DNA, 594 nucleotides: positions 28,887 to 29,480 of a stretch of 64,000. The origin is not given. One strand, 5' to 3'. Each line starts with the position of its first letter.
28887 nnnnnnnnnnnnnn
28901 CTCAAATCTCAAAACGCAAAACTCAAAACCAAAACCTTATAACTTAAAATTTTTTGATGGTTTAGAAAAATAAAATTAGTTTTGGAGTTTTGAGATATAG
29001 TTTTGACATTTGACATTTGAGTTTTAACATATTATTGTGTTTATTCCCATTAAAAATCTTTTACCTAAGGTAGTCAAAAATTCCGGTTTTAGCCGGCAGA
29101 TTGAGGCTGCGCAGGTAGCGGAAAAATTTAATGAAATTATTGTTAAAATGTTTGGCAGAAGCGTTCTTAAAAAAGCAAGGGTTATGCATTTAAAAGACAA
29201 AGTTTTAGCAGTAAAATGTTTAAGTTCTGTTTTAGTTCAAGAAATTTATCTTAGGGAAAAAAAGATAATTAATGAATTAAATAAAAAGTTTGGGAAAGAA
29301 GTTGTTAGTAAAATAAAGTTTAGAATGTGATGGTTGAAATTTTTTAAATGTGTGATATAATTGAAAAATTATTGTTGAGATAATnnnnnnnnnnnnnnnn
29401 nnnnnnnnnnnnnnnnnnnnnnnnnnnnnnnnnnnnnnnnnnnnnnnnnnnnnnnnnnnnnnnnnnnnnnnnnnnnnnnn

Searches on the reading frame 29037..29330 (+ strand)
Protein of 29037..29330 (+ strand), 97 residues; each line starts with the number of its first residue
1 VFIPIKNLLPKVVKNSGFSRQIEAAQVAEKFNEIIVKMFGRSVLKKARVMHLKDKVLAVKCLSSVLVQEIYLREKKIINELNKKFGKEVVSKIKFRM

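Call 21: search_protein_families(library=pfam, proteins=[window:29037-29330:+], max_evalue=0.001)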
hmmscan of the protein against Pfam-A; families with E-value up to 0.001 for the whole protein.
window:29037-29330:+ (97 aa): 1 family
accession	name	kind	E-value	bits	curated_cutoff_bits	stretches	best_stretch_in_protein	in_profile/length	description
PF05258.17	DciA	-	4.9e-11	43.1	24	1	4-95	1-89/89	Dna[CI] antecedent, DciA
